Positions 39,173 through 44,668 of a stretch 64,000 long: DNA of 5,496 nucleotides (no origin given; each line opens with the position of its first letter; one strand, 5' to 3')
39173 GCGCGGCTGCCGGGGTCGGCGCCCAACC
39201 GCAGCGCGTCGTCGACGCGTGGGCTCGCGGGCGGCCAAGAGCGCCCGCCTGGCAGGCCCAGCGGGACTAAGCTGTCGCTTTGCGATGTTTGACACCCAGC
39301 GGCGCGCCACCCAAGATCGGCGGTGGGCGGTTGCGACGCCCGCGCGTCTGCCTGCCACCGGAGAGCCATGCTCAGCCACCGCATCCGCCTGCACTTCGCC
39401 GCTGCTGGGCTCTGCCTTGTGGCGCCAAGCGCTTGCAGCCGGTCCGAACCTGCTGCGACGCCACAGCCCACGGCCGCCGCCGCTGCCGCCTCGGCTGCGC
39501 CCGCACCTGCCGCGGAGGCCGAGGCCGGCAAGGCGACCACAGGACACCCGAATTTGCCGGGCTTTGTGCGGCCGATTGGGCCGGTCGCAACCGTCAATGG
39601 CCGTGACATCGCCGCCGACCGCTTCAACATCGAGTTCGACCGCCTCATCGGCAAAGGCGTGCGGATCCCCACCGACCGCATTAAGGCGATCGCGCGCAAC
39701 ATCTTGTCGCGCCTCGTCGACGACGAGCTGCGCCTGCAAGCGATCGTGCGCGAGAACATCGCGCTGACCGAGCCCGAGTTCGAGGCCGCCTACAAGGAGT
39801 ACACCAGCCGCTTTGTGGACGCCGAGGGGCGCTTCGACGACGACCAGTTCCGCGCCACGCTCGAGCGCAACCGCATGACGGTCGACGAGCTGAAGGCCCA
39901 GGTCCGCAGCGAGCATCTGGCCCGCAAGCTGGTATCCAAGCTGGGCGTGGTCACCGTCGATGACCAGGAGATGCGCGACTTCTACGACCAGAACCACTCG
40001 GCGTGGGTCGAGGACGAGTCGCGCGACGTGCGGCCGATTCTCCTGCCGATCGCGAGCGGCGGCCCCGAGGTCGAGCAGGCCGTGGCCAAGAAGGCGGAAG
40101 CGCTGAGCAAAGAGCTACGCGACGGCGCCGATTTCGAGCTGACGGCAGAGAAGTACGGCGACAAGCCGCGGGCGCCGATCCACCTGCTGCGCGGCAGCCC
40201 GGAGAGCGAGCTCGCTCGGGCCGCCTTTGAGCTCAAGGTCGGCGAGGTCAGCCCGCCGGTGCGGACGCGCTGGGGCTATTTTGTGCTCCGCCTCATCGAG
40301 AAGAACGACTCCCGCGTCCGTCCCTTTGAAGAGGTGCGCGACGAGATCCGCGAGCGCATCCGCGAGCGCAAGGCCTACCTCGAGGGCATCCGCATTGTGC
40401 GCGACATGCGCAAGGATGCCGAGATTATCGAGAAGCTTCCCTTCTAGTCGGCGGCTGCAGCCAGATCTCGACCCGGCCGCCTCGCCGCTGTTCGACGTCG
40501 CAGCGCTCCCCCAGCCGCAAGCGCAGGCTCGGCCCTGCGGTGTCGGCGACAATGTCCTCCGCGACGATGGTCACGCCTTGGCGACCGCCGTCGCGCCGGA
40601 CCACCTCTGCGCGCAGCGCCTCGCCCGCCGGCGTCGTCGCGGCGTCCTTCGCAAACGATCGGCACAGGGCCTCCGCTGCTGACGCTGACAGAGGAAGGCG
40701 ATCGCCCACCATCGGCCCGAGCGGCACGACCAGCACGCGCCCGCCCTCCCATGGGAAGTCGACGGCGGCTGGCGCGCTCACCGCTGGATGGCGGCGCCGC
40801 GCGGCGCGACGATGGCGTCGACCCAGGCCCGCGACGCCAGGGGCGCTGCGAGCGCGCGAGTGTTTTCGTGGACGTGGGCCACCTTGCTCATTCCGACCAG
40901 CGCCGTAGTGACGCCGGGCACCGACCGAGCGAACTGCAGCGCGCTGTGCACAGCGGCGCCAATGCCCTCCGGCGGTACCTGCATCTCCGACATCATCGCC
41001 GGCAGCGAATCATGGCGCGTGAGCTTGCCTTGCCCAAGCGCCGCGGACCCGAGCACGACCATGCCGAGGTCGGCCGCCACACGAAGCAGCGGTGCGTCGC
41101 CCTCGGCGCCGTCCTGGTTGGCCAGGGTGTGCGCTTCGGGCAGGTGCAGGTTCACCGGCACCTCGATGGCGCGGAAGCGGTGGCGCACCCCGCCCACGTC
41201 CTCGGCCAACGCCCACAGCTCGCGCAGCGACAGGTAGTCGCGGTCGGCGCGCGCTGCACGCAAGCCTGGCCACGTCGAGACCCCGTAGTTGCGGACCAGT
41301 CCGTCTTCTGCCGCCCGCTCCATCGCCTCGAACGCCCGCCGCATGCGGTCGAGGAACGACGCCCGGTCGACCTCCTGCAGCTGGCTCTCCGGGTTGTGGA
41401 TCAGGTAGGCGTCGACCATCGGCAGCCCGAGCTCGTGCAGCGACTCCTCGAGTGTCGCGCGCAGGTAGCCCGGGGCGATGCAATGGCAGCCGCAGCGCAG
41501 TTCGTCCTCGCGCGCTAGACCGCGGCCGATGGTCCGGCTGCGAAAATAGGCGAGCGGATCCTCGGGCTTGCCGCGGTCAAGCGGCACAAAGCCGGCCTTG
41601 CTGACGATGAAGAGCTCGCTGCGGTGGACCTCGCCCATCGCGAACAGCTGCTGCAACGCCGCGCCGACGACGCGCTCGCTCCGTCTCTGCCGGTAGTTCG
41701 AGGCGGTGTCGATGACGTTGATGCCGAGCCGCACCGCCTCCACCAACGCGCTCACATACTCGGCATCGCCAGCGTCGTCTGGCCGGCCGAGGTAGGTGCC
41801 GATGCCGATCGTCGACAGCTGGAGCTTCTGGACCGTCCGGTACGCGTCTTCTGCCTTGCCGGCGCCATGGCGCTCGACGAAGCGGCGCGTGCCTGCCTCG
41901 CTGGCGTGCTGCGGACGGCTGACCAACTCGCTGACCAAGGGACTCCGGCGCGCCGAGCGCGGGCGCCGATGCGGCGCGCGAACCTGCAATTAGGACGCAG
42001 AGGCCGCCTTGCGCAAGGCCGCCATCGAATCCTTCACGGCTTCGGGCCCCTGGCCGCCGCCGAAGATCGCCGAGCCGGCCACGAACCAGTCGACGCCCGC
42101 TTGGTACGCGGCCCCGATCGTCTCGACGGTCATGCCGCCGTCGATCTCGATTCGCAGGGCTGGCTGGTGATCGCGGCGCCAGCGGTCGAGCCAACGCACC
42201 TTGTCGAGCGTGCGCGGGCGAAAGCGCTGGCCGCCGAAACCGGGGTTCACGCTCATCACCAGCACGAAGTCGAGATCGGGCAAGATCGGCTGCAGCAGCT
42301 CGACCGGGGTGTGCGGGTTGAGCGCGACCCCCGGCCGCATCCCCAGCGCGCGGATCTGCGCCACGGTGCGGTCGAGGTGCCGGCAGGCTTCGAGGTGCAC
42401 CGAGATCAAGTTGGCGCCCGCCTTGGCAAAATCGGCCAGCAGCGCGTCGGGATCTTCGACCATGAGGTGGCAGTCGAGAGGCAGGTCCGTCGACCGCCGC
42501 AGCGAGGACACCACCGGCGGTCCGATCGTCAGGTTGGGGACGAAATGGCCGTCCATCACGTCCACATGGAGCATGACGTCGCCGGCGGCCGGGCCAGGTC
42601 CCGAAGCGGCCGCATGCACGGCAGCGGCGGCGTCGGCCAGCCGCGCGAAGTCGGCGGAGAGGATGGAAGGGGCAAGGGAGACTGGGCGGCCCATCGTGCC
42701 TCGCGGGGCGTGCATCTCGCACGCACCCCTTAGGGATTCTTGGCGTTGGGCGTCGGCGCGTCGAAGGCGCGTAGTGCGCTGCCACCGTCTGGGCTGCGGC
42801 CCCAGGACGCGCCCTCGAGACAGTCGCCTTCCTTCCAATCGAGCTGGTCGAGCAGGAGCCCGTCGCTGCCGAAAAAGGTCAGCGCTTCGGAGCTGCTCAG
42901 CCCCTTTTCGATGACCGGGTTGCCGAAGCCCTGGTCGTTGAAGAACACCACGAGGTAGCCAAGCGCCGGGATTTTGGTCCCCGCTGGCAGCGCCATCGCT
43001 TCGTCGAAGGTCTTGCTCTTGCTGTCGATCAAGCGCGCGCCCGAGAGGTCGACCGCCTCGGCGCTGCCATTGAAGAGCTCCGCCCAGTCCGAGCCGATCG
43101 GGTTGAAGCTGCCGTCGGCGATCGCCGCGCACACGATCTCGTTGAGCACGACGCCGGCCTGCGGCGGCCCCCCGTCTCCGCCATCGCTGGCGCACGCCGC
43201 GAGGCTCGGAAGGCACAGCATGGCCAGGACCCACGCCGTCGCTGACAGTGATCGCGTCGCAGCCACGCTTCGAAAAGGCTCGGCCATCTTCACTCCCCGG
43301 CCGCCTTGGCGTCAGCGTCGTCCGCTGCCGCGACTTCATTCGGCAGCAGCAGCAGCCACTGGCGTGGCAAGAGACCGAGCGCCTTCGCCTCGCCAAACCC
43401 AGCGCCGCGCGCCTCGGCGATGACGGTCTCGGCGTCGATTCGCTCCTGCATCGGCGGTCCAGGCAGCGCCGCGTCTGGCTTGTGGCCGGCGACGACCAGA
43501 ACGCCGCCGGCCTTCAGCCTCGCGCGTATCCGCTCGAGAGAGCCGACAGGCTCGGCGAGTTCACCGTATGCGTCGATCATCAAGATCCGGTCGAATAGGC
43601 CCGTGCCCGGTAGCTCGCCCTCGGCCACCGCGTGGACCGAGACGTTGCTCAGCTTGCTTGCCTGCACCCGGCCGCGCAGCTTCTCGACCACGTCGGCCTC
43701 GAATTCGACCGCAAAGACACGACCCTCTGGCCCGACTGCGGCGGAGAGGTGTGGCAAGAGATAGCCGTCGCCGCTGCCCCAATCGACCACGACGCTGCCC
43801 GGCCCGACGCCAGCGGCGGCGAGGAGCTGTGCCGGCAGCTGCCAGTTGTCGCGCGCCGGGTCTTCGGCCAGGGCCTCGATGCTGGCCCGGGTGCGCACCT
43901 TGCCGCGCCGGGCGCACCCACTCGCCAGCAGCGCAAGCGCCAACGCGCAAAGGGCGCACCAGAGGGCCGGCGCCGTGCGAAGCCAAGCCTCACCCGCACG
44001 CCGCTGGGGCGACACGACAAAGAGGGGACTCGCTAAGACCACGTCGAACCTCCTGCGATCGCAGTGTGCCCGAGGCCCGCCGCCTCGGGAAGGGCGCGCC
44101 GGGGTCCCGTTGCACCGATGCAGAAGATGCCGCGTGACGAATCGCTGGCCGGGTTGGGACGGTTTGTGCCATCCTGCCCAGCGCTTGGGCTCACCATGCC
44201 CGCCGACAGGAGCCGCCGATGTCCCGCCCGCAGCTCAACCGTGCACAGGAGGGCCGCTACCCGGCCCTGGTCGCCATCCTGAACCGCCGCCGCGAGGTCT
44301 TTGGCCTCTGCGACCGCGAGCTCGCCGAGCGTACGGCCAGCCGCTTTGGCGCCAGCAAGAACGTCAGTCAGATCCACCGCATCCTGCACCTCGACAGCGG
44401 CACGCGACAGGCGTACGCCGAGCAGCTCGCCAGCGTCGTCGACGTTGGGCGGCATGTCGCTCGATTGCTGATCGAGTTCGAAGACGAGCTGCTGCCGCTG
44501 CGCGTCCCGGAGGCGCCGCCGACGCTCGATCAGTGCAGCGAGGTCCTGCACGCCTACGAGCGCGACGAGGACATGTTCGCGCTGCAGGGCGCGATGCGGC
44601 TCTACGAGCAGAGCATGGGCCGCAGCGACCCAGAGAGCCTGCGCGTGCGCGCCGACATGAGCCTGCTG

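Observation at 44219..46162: HTH-TPR regulator fused in frame to a lipobox and tandem peptide repeats: possible receptor plus pro-peptide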

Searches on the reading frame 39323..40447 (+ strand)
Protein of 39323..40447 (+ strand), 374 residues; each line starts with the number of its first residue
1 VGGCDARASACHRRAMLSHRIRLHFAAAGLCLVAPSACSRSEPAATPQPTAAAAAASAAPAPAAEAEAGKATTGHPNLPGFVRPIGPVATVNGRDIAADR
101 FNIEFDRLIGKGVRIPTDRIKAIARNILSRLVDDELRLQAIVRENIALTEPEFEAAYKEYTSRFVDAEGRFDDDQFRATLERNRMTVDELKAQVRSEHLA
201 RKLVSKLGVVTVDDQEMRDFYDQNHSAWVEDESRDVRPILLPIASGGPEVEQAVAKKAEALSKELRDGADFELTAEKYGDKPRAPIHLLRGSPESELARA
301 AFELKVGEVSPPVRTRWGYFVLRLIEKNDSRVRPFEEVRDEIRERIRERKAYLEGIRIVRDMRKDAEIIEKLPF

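Call 14: search_protein_families(library=pfam, proteins=[window:39323-40447:+], max_evalue=0.01)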
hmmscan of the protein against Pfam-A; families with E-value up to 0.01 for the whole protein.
window:39323-40447:+ (374 aa): 6 families
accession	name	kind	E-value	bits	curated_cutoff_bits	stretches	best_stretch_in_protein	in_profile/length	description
PF13145.12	Rotamase_2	-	2.4e-19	70.8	27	1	212-340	1-121/121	PPIC-type PPIASE domain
PF13624.11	SurA_N_3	-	4.5e-14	53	27.2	1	87-203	40-161/162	SurA-like N-terminal domain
PF00639.27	Rotamase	-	5.4e-09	37.4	21.7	1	249-325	13-96/97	PPIC-type PPIASE domain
PF13616.12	Rotamase_3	-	1.6e-07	32.3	22.5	1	225-327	11-115/116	PPIC-type PPIASE domain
PF13623.11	SurA_N_2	-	9.2e-07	29.3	28.5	1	88-179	43-144/145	SurA-like N-terminal domain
PF09312.16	SurA_N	-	0.0013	19.3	30.8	1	111-202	32-116/118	SurA N-terminal domain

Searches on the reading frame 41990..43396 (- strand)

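Call 14: search_protein_families(library=pfam, proteins=[window:41990-43396:-], max_evalue=0.01)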
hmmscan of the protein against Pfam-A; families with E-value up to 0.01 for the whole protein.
window:41990-43396:- (468 aa): 1 family
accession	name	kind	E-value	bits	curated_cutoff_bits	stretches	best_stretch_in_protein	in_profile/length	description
PF00834.25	Ribul_P_3_epim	-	1.3e-73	247.1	21.1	1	241-445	2-198/198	Ribulose-phosphate 3 epimerase family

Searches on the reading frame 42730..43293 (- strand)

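Call 14: search_protein_families(library=pfam, proteins=[window:42730-43293:-], max_evalue=0.01)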
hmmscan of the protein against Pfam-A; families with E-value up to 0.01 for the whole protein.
window:42730-43293:- (187 aa): 1 family
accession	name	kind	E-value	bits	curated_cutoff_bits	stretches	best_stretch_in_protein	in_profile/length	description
PF00932.25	LTD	-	6.5e-07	30.1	34.3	1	45-153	5-107/109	Lamin Tail Domain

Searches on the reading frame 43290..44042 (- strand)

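Call 14: search_protein_families(library=pfam, proteins=[window:43290-44042:-], max_evalue=0.01)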
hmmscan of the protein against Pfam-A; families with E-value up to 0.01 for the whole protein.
window:43290-44042:- (250 aa): 10 families
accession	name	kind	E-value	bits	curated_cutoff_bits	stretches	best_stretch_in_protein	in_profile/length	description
PF13847.12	Methyltransf_31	-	3.3e-11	43.5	27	1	82-196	4-120/145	Methyltransferase domain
PF08242.18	Methyltransf_12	-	1e-08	36.2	30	1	87-182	2-98/98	Methyltransferase domain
PF13649.12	Methyltransf_25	-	6.3e-08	33.7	27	1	85-180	1-97/97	Methyltransferase domain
PF13489.12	Methyltransf_23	-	4.6e-07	30.1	27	1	80-187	21-119/164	Methyltransferase domain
PF01135.25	PCMT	-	8.8e-07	29.3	20.3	1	78-160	70-153/210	Protein-L-isoaspartate(D-aspartate) O-methyltransferase (PCMT)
PF08704.16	GCD14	-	4.5e-06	26.9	26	1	79-149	38-106/247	tRNA methyltransferase complex GCD14 subunit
PF08241.18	Methyltransf_11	-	7.5e-06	26.9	21.2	1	86-184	1-95/95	Methyltransferase domain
PF01269.23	Fibrillarin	-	0.0012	18.5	27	1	78-123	68-113/227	Fibrillarin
PF13679.12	Methyltransf_32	-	0.0016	18.8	27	1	83-133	27-81/143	Methyltransferase domain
PF02390.23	Methyltransf_4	-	0.0019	18.1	24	1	83-137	3-56/173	Putative methyltransferase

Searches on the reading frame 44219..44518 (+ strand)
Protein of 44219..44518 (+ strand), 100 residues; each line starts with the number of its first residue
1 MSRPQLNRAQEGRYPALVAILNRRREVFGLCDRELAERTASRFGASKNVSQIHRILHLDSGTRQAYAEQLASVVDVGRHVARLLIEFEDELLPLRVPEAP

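Call 39: search_solved_structures(query=A2, max_evalue=10, show_alignments=3)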
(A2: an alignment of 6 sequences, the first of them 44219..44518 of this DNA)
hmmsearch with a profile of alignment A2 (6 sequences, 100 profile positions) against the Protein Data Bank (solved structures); distinct sequences matched with E-value up to 10: 1.
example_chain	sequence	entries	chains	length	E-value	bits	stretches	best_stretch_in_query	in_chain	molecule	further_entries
3f6w_A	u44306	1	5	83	1.3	12.4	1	5-39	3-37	XRE-family like protein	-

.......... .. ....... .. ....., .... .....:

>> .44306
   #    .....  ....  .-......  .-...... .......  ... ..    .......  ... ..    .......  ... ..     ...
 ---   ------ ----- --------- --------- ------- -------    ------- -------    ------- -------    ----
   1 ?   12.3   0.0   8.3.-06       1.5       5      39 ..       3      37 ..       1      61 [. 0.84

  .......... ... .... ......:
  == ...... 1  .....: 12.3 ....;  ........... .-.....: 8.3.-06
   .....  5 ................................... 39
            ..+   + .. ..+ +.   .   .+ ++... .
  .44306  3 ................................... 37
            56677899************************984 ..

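Call 43: predict_structure(alignment_id=A2)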
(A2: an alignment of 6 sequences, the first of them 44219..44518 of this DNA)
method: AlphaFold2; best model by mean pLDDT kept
length: 100 residues; sequences in the alignment: 6
mean_pLDDT: 55.4   pTM: 0.30
mean pLDDT of the five models: 55.4, 52.5, 50.7, 45.2, 43.3
residues with pLDDT >= 90: 0; 70-90: 0; 50-70: 77; < 50: 23
segments of 3 or more residues with pLDDT < 50: 1-11, 90-92, 97-99
pLDDT, mean of each block of 10 residues (from residue 1): 41 56 65 65 61 54 53 59 53 46
secondary structure, 60 per line:
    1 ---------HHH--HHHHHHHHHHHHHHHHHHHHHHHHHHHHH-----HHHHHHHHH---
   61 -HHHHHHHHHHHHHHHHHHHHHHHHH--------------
elements in order: H15-43 H49-57 H62-86

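Call 44: search_protein_families(library=pfam, alignment_id=A2, max_evalue=10)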
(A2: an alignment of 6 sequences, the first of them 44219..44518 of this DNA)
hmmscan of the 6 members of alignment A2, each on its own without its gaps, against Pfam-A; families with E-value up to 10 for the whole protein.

A. member 1, window:44219-44518:+ (100 aa): 1 family
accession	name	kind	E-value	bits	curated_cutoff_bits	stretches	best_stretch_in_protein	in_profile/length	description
PF12826.13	HHH_2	-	0.12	13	27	1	63-87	30-54/64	Helix-hairpin-helix motif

B. families by the number of members that match (of 6 scanned): 5 families
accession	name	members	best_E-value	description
PF19508.4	DUF6042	1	0.045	Family of unknown function (DUF6042)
PF11030.13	Nucleocapsid-N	1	0.071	Nucleocapsid protein N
PF12826.13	HHH_2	1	0.12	Helix-hairpin-helix motif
PF10267.14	Tmemb_cc2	1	0.14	Predicted transmembrane and coiled-coil 2 protein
PF10158.14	LOH1CR12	1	0.24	Tumour suppressor protein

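Call 68: fold_search(model_id=the predicted structure, library=pdb)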
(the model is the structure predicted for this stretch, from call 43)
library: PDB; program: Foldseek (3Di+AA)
matches with E <= 10: 0; with E <= 0.001: 0
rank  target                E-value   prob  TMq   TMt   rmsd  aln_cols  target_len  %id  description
